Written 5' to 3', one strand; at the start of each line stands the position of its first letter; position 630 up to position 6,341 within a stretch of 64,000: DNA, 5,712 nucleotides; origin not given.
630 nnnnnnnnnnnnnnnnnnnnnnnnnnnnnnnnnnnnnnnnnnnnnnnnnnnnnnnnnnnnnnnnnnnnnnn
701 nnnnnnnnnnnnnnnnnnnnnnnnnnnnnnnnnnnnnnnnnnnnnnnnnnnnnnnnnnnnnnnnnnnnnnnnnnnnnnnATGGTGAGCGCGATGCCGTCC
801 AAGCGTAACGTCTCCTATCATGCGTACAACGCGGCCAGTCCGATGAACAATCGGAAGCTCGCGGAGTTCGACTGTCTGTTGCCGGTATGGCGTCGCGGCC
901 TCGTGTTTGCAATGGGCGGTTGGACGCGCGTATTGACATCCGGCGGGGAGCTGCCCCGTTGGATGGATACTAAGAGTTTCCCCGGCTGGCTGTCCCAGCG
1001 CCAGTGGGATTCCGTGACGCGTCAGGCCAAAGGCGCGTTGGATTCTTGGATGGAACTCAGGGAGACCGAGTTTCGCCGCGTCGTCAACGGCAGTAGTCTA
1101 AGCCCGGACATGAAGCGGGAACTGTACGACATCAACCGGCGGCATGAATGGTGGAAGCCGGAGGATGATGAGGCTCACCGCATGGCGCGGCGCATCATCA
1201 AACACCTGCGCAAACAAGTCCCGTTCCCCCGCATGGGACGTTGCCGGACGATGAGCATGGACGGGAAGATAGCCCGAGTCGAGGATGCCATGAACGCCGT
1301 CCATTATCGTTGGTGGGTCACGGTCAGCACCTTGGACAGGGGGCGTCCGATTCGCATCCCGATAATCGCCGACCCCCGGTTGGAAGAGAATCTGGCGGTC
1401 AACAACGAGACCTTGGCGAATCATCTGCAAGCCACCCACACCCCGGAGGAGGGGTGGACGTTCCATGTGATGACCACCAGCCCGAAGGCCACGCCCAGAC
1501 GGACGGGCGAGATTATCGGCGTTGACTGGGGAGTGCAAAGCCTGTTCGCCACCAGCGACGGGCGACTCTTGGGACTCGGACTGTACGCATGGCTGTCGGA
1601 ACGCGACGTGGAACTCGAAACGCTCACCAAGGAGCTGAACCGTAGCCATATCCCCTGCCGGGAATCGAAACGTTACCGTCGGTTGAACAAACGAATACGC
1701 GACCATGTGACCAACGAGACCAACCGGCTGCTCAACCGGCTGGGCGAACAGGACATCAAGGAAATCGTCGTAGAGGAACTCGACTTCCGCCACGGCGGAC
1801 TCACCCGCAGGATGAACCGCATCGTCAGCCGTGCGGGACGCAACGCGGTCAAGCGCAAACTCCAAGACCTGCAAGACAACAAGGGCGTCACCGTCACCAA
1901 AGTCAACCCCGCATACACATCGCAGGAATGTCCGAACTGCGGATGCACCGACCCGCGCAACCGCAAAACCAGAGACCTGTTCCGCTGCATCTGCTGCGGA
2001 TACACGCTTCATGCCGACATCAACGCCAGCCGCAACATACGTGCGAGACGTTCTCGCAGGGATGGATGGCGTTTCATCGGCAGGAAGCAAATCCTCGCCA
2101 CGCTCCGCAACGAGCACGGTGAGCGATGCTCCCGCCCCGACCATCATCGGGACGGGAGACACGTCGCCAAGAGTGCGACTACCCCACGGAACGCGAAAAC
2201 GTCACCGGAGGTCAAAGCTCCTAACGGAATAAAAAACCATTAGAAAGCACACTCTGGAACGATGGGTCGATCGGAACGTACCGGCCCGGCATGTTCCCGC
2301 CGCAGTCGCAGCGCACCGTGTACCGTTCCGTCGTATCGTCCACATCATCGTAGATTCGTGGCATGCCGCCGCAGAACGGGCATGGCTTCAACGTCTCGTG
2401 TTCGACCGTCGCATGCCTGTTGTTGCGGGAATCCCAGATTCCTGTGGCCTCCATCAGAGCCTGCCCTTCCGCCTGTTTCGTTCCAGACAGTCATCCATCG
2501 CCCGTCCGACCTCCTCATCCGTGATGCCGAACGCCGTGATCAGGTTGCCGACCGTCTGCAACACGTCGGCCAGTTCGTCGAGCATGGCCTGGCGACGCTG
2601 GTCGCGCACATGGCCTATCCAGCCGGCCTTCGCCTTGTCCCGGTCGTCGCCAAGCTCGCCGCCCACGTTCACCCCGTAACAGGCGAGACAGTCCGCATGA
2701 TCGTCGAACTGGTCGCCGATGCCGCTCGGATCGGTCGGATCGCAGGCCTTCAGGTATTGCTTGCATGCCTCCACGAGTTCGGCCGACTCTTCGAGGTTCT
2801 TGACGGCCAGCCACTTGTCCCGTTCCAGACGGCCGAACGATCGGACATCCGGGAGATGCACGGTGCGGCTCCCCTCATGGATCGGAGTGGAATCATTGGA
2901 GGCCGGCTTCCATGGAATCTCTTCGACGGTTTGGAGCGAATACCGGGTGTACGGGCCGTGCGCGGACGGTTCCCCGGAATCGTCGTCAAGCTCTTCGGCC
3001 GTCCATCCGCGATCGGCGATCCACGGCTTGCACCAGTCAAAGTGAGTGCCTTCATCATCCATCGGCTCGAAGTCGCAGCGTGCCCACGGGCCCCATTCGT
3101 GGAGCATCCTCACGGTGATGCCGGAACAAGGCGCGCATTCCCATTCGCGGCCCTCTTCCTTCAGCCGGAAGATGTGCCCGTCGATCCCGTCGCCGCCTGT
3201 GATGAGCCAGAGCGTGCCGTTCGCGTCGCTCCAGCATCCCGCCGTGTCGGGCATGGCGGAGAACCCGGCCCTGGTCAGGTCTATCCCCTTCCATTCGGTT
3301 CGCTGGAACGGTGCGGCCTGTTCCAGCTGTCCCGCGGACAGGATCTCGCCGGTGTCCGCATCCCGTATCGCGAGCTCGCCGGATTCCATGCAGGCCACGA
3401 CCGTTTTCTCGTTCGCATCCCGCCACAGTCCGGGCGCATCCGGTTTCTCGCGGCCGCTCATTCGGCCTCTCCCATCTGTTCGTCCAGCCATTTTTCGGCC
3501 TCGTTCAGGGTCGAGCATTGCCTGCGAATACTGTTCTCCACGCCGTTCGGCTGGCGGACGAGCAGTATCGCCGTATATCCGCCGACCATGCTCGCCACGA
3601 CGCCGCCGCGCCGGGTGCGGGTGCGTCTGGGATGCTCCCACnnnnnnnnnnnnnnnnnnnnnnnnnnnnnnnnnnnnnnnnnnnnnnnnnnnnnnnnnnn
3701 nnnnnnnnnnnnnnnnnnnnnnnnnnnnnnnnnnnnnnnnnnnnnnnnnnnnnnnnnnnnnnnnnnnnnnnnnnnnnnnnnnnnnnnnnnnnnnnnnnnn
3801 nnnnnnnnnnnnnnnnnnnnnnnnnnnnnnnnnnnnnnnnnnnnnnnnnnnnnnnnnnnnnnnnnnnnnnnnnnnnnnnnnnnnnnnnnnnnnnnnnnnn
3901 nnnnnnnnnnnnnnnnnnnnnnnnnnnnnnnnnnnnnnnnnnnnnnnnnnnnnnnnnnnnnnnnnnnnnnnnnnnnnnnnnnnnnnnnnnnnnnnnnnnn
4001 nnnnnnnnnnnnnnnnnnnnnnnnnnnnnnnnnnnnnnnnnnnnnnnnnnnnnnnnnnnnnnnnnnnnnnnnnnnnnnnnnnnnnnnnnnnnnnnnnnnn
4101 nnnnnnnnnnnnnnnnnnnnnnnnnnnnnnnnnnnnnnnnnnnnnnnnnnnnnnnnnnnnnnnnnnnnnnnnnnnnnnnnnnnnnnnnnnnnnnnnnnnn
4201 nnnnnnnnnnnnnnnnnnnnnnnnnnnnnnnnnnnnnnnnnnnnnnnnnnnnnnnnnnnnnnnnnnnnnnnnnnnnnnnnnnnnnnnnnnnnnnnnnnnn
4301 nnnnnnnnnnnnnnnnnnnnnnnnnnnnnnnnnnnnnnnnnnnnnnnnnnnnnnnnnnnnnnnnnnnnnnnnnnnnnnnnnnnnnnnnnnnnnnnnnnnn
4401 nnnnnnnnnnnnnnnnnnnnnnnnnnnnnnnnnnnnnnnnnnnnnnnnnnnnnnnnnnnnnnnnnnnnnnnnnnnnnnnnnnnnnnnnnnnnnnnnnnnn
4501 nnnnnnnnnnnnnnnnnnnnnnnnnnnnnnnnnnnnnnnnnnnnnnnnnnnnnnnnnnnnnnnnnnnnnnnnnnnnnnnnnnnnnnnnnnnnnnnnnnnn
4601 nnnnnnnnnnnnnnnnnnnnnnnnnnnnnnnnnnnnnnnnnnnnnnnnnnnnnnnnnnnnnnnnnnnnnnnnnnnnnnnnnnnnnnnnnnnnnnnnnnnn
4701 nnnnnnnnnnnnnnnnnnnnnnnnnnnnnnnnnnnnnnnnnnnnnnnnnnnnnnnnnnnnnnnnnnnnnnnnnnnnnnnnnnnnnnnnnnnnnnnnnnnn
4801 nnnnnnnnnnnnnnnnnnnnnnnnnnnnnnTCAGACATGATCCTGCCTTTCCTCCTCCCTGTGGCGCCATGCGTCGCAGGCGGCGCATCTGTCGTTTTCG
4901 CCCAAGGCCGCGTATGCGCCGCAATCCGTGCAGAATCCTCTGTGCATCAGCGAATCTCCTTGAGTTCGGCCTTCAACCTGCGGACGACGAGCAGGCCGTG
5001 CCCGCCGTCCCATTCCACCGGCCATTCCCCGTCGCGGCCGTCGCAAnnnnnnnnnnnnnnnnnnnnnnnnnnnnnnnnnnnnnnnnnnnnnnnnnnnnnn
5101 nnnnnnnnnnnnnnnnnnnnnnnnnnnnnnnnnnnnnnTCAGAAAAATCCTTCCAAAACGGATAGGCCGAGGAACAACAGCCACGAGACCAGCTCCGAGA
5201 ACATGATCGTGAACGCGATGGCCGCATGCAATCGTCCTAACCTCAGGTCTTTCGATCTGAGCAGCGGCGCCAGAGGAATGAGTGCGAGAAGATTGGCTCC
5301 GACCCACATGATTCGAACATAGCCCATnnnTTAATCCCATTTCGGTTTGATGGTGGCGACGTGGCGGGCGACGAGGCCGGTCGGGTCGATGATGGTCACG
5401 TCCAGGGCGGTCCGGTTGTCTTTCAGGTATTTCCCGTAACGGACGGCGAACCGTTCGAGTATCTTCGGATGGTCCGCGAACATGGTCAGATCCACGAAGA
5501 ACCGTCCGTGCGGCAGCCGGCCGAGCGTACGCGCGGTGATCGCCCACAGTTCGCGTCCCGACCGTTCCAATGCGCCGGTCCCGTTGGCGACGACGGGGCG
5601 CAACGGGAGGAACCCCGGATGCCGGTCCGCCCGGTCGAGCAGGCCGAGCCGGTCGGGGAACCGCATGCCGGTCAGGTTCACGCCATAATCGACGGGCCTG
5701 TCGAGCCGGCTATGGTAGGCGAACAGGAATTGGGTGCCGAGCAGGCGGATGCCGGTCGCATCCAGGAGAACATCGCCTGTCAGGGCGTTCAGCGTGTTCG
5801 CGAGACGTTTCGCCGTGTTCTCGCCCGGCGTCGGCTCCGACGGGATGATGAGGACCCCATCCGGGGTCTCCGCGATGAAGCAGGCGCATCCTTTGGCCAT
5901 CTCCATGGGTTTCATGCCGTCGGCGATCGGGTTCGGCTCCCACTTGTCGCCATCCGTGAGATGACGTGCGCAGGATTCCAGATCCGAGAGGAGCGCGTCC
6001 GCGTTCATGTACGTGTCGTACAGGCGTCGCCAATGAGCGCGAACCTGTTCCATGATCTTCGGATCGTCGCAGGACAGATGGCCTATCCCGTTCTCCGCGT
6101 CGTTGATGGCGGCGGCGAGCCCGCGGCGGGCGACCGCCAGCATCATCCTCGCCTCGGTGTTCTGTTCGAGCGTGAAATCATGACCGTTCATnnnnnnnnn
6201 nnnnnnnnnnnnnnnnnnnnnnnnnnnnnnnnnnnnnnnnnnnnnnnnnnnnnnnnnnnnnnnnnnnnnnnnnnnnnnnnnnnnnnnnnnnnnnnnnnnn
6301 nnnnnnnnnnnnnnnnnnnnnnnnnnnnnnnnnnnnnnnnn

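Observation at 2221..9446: Minus-strand operon encoding a complete RNA-repair toolkit (phosphoesterase + Pnk kinase/RNA-ligase fusion) alongside MazG-like and several unknown proteins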

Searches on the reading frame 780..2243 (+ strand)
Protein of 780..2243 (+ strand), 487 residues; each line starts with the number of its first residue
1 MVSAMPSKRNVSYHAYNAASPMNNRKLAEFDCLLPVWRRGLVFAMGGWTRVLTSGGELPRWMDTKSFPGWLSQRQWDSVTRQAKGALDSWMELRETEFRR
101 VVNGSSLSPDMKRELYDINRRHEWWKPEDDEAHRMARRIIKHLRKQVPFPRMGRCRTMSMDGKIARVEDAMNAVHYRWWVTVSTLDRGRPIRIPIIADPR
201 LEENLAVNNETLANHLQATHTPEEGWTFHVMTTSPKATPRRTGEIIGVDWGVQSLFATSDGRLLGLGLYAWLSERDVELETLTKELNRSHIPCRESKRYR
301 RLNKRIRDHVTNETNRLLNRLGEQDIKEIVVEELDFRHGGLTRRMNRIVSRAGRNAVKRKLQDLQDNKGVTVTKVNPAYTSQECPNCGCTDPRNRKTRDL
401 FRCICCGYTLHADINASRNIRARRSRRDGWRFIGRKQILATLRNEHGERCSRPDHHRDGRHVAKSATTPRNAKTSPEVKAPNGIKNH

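Call 10: search_protein_families(library=ncbifam, proteins=[window:780-2243:+], max_evalue=0.01)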
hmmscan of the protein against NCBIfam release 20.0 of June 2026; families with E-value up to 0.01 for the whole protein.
window:780-2243:+ (487 aa): 7 families
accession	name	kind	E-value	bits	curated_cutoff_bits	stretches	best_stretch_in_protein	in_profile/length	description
NF040570.1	guided_TnpB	subfamily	3e-31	109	100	1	225-423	174-389/389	RNA-guided endonuclease TnpB family protein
NF049972.1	CRISPR_Cas12f2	exception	4.4e-16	58.8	450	1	281-420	371-515/524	type V CRISPR-associated effector Cas12f2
NF038281.1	IS200_TnpB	exception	2.3e-15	56.6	425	1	220-422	152-357/360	IS200/IS605 family element RNA-guided endonuclease TnpB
NF038280.1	IS607_TnpB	exception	2.4e-11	43.3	350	1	232-426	190-394/431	IS607 family element RNA-guided endonuclease TnpB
TIGR01766.2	TIGR01766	domain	3.6e-07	30.6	32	1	305-381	4-82/82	IS200/IS605 family accessory protein TnpB-related protein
NF038192.1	V_cas_c2c8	exception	1.1e-05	24.8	350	0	224-322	243-344/457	type V CRISPR-associated protein C2c8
NF045604.1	cas_Cas12e_CasX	equivalog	0.00018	19.9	200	1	395-424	856-884/886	type V CRISPR RNA-guided endonuclease Cas12e/CasX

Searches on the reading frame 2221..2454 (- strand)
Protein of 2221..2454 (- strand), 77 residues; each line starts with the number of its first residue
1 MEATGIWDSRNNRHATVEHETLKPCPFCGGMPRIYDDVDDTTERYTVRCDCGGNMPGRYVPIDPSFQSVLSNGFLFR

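Call 10: search_protein_families(library=ncbifam, proteins=[window:2221-2454:-], max_evalue=0.01)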
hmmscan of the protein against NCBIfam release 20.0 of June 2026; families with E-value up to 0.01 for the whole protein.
window:2221-2454:- (77 aa): 2 families
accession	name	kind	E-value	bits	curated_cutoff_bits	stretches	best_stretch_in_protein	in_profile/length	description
TIGR03655.1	anti_R_Lar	subfamily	1.6e-06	28.3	39.6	1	22-53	1-35/55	Lar family restriction alleviation protein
NF033497.1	rubre_like_arch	subfamily_domain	0.00073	19.2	32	0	41-63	11-34/34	rubrerythrin-like domain-containing protein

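Call 35: search_protein_families(library=phrogs, proteins=[window:2221-2454:-], max_evalue=0.01)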
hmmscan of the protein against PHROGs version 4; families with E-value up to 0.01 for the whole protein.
window:2221-2454:- (77 aa): 3 families
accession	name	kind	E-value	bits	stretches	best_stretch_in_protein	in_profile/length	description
phrog_599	-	moron, auxiliary metabolic gene and host takeover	1.4e-07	32.9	1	4-57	53-111/262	Lar-like restriction alleviation protein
phrog_19812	-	unknown function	0.00059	21.2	1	21-52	5-32/138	-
phrog_6422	-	moron, auxiliary metabolic gene and host takeover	0.0073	17.7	1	16-54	24-60/120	Lar-like restriction alleviation protein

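Call 36: search_protein_families(library=padloc, proteins=[window:2221-2454:-], max_evalue=0.01)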
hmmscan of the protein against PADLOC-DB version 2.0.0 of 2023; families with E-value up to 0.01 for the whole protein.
window:2221-2454:- (77 aa): 0 families

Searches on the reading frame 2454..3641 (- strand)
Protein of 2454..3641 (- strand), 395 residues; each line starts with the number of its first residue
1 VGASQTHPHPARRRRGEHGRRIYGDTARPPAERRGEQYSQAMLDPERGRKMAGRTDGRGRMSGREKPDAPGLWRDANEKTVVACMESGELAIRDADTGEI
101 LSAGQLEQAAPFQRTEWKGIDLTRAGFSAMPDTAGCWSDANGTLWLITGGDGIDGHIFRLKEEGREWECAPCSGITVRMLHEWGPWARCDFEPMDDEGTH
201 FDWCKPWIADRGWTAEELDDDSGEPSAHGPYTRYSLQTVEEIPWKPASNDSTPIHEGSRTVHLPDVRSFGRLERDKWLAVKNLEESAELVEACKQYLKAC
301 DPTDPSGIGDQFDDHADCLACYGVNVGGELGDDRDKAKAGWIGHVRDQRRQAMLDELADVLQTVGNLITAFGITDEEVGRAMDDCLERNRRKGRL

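Call 3: search_protein_families(library=pfam, proteins=[window:2454-3641:-], max_evalue=0.1)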
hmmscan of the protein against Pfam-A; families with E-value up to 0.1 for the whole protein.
window:2454-3641:- (395 aa): 1 family
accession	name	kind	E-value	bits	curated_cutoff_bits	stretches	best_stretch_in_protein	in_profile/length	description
PF01503.22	PRA-PH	-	0.01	16.6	21.3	1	278-380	30-80/86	Phosphoribosyl-ATP pyrophosphohydrolase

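Call 10: search_protein_families(library=ncbifam, proteins=[window:2454-3641:-], max_evalue=0.01)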
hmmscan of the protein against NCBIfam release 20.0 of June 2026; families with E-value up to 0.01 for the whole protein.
window:2454-3641:- (395 aa): 0 families

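Call 35: search_protein_families(library=phrogs, proteins=[window:2454-3461:-], max_evalue=0.01)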
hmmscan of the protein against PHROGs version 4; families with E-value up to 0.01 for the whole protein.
window:2454-3461:- (335 aa): 1 family
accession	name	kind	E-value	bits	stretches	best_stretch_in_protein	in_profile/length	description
phrog_4856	-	other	0.01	16.6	0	288-329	122-163/195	nucleoside triphosphate pyrophosphohydrolase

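Call 36: search_protein_families(library=padloc, proteins=[window:2454-3461:-], max_evalue=0.01)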
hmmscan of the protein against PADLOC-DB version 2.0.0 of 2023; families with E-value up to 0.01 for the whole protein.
window:2454-3461:- (335 aa): 0 families

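Call 65: search_solved_structures(query=window:2454-3461:-, max_evalue=10, show_alignments=2)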
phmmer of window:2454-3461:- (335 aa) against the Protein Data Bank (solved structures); distinct sequences matched with E-value up to 10: 1.
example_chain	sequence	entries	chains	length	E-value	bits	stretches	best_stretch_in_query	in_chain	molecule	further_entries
1ddz_A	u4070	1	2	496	0.37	13.2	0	261-308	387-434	CARBONIC ANHYDRASE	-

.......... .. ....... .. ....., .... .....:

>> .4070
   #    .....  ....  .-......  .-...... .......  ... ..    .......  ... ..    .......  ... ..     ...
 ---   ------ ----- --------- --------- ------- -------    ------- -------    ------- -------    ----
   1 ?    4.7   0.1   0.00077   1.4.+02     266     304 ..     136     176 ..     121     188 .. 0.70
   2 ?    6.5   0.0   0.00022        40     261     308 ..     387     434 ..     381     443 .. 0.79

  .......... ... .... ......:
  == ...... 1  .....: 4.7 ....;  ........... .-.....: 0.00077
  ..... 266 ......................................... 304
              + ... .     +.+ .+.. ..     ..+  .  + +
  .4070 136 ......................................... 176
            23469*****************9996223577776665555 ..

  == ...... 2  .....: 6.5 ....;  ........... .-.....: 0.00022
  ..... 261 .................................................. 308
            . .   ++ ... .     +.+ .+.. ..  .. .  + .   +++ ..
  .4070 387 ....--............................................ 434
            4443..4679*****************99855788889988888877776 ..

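Call 83: find_homologous_proteins(query=window:2454-3461:-)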
Query window:2454-3461:- (335 aa): 162 proteins with E <= 0.001 among 2692 candidates; the best 120 are listed.
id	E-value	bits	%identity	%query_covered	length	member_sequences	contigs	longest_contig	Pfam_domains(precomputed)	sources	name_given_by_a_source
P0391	7.5e-220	748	94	100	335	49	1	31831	-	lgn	-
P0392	1.0e-209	714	92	100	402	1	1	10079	-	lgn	-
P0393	8.0e-208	708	93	100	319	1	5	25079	-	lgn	-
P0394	1.2e-207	707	89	100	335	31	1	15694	-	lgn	-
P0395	1.9e-207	707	93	100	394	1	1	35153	-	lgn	-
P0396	2.9e-206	703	90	100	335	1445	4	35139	-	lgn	-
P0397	2.2e-203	693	90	100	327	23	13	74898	-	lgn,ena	-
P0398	1.7e-199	681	95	55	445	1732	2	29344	-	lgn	-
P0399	1.7e-194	664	91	55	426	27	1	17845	-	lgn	-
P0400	1.6e-193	661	85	100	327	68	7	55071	-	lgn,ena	-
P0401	8.7e-193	659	90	50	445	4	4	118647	-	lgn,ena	-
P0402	2.3e-192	657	86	100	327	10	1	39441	-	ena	-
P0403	3.1e-185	634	82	100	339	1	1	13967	-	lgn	-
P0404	2.6e-182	624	92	55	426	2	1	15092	-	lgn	-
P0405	1.6e-181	621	91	89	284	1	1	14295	-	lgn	-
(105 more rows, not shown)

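Call 86: search_solved_structures(query=A4, max_evalue=10, show_alignments=2)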
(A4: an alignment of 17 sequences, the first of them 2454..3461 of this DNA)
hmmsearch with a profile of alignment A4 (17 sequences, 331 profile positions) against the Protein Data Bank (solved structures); distinct sequences matched with E-value up to 10: 0.

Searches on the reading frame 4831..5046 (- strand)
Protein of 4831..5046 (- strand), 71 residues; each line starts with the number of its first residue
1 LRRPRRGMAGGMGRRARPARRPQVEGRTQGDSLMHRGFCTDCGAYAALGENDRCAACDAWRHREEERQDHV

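Call 3: search_protein_families(library=pfam, proteins=[window:4831-5046:-], max_evalue=0.1)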
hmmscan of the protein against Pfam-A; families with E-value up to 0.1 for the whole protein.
window:4831-5046:- (71 aa): 1 family
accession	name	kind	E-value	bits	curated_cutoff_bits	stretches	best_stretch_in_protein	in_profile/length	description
PF12773.13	DZR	-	0.044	14.4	27.3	1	37-61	13-34/45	Double zinc ribbon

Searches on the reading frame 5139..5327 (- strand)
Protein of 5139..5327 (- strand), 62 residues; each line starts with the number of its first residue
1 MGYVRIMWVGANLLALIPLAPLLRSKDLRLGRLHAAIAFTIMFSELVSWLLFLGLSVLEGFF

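Call 3: search_protein_families(library=pfam, proteins=[window:5139-5327:-], max_evalue=0.1)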
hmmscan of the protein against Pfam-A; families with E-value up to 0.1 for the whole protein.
window:5139-5327:- (62 aa): 0 families

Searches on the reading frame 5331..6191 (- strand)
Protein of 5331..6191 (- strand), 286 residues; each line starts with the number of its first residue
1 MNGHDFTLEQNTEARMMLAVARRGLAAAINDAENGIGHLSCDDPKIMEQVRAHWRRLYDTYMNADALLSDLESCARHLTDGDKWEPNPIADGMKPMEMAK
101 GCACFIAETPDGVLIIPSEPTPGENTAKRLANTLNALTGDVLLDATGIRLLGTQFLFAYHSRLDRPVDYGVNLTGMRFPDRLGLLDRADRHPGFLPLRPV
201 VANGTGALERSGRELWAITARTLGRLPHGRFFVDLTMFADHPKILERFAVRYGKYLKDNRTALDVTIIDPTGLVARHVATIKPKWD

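Call 3: search_protein_families(library=pfam, proteins=[window:5331-6191:-], max_evalue=0.1)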
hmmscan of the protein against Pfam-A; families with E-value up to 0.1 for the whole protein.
window:5331-6191:- (286 aa): 0 families

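Call 10: search_protein_families(library=ncbifam, proteins=[window:5331-6191:-], max_evalue=0.01)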
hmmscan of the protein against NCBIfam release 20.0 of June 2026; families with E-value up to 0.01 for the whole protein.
window:5331-6191:- (286 aa): 0 families

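Call 35: search_protein_families(library=phrogs, proteins=[window:5331-6191:-], max_evalue=0.01)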
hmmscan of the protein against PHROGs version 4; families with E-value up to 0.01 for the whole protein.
window:5331-6191:- (286 aa): 0 families

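Call 36: search_protein_families(library=padloc, proteins=[window:5331-6191:-], max_evalue=0.01)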
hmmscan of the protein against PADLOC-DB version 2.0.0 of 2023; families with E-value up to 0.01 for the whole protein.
window:5331-6191:- (286 aa): 0 families
